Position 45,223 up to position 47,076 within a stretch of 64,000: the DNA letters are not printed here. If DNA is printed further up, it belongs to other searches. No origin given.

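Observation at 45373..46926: One-component NIT-domain / Crp-Fnr fusion regulator with a Cys-rich C-terminal tail, divergent from narK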

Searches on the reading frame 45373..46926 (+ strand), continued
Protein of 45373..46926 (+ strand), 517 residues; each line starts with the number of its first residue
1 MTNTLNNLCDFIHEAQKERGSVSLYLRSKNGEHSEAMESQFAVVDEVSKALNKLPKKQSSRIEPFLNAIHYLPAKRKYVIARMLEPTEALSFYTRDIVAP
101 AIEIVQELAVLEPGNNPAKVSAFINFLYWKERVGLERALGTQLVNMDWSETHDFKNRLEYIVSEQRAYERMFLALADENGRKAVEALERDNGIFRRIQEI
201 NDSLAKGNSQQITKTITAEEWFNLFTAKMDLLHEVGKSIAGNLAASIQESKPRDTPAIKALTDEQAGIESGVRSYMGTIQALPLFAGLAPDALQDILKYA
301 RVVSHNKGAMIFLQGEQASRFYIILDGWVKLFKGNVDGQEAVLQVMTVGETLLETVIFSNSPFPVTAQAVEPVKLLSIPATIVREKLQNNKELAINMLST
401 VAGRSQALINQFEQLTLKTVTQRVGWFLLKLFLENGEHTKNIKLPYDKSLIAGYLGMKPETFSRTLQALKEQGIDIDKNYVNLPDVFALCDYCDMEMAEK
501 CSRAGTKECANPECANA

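Call 19: find_related_loci(query=A1, collection=genome_contigs, flank=8000)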
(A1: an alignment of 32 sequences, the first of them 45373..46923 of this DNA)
Query A1 (517 aa) in genome_contigs; peptide patterns used: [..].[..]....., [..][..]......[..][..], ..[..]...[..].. (x = any residue, [..] = any of these).
598 stretches matched a pattern (row limit reached: there are more); 505 encode a relative of the query (tblastn E <= 1e-3); the best 80 are kept; 79 distinct loci.
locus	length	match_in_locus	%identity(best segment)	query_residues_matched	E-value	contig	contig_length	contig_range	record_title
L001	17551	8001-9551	80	1-517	0e+0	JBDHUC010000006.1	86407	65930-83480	MAG: Alphaproteobacteria bacterium isolate AS-MICRO-OLR.108 NODE_685_length_86407_cov_9.068157, whole genome shotgun seq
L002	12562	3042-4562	73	5-514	0e+0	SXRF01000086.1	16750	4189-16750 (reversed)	MAG: Rickettsiales bacterium isolate F1-140-MAGs051 F1-140__c383348, whole genome shotgun sequence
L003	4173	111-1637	73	5-515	0e+0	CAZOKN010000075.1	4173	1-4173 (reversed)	MAG TPA_asm: uncultured Rickettsiaceae bacterium isolate SRP286056_co1_34 genome assembly, contig: NODE_32904_length_417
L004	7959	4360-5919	72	1-516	0e+0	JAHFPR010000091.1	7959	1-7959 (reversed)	MAG: Alphaproteobacteria bacterium isolate nzgw531 NODE_8029_length_7960_cov_2.773185, whole genome shotgun sequence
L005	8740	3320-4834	71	5-517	0e+0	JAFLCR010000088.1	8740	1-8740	MAG: Alphaproteobacteria bacterium isolate UWPOB_ALPHA1 gnl_X_PDHLPHON_88, whole genome shotgun sequence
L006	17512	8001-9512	68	1-516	0e+0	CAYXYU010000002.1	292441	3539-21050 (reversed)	MAG TPA_asm: uncultured Rickettsiales bacterium isolate binchicken_co350_18 genome assembly, contig: NODE_16_length_2924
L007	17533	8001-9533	67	1-515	0e+0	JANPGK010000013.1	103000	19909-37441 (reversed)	MAG: Hyphomicrobiales bacterium isolate VAR_69_metabat_354 VAR_69_k141_1685183, whole genome shotgun sequence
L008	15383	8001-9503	68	8-512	0e+0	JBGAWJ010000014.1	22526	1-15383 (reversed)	MAG: Alphaproteobacteria bacterium isolate MAG_MBR_AS.64 MBRAS-64_NODE_14_length_22526_cov_3.938260, whole genome shotgu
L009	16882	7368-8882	71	1-516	0e+0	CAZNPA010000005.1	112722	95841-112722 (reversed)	MAG TPA_asm: uncultured Rickettsiales bacterium isolate binchicken_co199_43 genome assembly, contig: NODE_237_length_112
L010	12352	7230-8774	56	1-514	0e+0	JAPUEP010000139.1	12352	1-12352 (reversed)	MAG: Hyphomonadaceae bacterium isolate labscale reactor_MAG28 NODE_3417_length_12352_cov_4.729040, whole genome shotgun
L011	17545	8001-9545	56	1-514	0e+0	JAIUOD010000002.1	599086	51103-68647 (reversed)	MAG: Proteobacteria bacterium isolate HYPHO1 spades-bin.45~NODE_38_length_599086_cov_16.5964, whole genome shotgun seque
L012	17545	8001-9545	55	1-514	0e+0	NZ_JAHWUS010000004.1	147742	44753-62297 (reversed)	Pseudaquidulcibacter saccharophilus strain SZ9 NODE_4_length_147742_cov_123.525265, whole genome shotgun sequence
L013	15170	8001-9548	55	1-513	0e+0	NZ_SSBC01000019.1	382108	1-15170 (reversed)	Asticcacaulis tiandongensis strain 3.1105 contig019, whole genome shotgun sequence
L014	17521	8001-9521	54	5-513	0e+0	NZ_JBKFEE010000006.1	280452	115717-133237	Asticcacaulis sp. W401b 6, whole genome shotgun sequence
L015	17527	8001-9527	52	1-514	3e-180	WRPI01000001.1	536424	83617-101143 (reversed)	MAG: Hyphomonadaceae bacterium isolate X3_MaxBin.023 scaffold_3, whole genome shotgun sequence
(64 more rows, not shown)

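Call 30: find_encoding_contigs(protein=window:45373-46926:+, flank=3000, max_places=5)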
Protein window:45373-46926:+ (517 aa): 10 contigs read that carry it; 2 places shown.
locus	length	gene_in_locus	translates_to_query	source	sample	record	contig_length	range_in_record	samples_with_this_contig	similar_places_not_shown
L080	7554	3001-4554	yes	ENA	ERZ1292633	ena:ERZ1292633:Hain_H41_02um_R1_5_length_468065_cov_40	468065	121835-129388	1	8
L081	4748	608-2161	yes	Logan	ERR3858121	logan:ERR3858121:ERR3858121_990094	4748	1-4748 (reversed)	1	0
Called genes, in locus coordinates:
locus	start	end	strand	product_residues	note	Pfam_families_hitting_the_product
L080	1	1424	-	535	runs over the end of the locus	PF07690:MFS_1 (weak)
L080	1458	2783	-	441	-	PF07690:MFS_1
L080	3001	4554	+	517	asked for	PF08376:NIT, PF00027:cNMP_binding, PF13545:HTH_Crp_2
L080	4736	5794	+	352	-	PF04055:Radical_SAM, PF13353:Fer4_12 (weak), PF06463:Mob_synth_C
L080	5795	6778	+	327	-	PF01967:MoaC, PF00994:MoCF_biosynth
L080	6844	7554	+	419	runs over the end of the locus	PF03453:MoeA_N, PF00994:MoCF_biosynth, PF03454:MoeA_C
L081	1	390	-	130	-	?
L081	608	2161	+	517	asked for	PF08376:NIT, PF00027:cNMP_binding, PF13545:HTH_Crp_2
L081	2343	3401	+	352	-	PF04055:Radical_SAM, PF13353:Fer4_12 (weak), PF06463:Mob_synth_C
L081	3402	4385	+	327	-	PF01967:MoaC, PF00994:MoCF_biosynth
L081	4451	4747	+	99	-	?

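Call 39: predict_structure(alignment_id=A2)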
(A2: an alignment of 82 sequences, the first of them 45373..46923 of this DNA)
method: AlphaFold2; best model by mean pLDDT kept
length: 517 residues; sequences in the alignment: 82
mean_pLDDT: 83.6   pTM: 0.56
mean pLDDT of the five models: 83.6, 83.4, 83.3, 81.3, 81.0
residues with pLDDT >= 90: 165; 70-90: 296; 50-70: 39; < 50: 17
segments of 3 or more residues with pLDDT < 50: 247-261
pLDDT, mean of each block of 10 residues (from residue 1): 89 98 89 93 96 89 94 95 90 95 92 84 92 94 70 79 88 84 87 89 79 81 95 93 65 38 64 88 86 89 92 88 90 72 81 77 87 92 87 81 66 64 85 81 79 78 86 83 84 81 81 58
secondary structure, 60 per line:
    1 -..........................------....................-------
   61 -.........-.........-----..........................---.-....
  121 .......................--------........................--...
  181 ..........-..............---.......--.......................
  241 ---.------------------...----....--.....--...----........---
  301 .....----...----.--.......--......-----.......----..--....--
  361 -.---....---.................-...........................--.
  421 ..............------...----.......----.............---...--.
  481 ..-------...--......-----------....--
elements in order: H2-27 H34-53 H62-70 H72-80 H86-111 H117-143 H152-175 H178-190 H192-205 H209-215 H218-240 H270-273 H276-280 H290-297 E301-305 E310-312 E320-326 E329-334 E340-346 H355-358 E366-369 E373-379 H380-389 H391-417 H420-434 E441-443 H448-454 H459-471 E475-477 E480-482 H495-500 H512-515

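Call 42: fold_search(model_id=the predicted structure, library=pdb)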
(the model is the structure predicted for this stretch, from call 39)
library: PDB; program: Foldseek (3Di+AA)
matches with E <= 10: 1083; with E <= 0.001: 607
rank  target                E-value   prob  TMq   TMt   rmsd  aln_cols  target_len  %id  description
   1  3h3z_A                9.5e-14  1.00  0.34  0.67   4.8       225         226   36  Crystal structure of a putative cyclic nucleotide binding protein (spoa0323) from ruegeria pomeroyi dss-3 at 2.35 A re (released 2009-05-05)
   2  3fx3_A                9.9e-14  1.00  0.33  0.69   4.7       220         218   37  Structure of a putative cAMP-binding regulatory protein from Silicibacter pomeroyi DSS-3 (released 2009-03-24)
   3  3h3z_B                1.7e-13  1.00  0.34  0.66   5.1       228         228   36  Crystal structure of a putative cyclic nucleotide binding protein (spoa0323) from ruegeria pomeroyi dss-3 at 2.35 A re (released 2009-05-05)
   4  3fx3_B                2.5e-13  1.00  0.34  0.66   5.3       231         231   35  Structure of a putative cAMP-binding regulatory protein from Silicibacter pomeroyi DSS-3 (released 2009-03-24)
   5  4cyd_A                7.9e-13  1.00  0.39  0.86   2.5       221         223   24  GlxR bound to cAMP (released 2014-12-17)
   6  4a2u_H                2.1e-12  1.00  0.39  0.84   2.6       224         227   26  CRP(CAP) from Myco. Tuberculosis, with cAMP (released 2012-10-10)
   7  3i54_D                2.3e-12  1.00  0.39  0.82   3.2       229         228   24  Crystal structure of MtbCRP in complex with cAMP (released 2009-09-08)
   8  4byy_A                2.4e-12  1.00  0.38  0.79   3.3       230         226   25  Apo GlxR (released 2014-07-30)
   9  3r6s_A                2.9e-12  1.00  0.39  0.85   2.6       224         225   25  Crystal structure of GlxR transcription factor from Corynebacterium glutamicum with cAMP (released 2012-03-28)
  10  3d0s_A                3.3e-12  1.00  0.39  0.84   2.6       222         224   24  cAMP receptor protein from m.tuberculosis, cAMP-free form (released 2009-02-03)
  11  4ev0_D                3.4e-12  1.00  0.25  0.56  14.1       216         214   27  Crystal Structure of Thermus thermophilus Catabolite Activator Protein (released 2012-06-20)
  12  4a2u_F                4.9e-12  1.00  0.39  0.84   2.7       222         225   24  CRP(CAP) from Myco. Tuberculosis, with cAMP (released 2012-10-10)
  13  3i54_A                5.6e-12  1.00  0.38  0.82   2.9       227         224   25  Crystal structure of MtbCRP in complex with cAMP (released 2009-09-08)
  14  3dkw_A                6.1e-12  1.00  0.25  0.53  12.1       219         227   34  Crystal Structure of DNR from Pseudomonas aeruginosa. (released 2009-05-19)
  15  4ev0_A                1.2e-11  1.00  0.24  0.54  14.3       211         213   27  Crystal Structure of Thermus thermophilus Catabolite Activator Protein (released 2012-06-20)
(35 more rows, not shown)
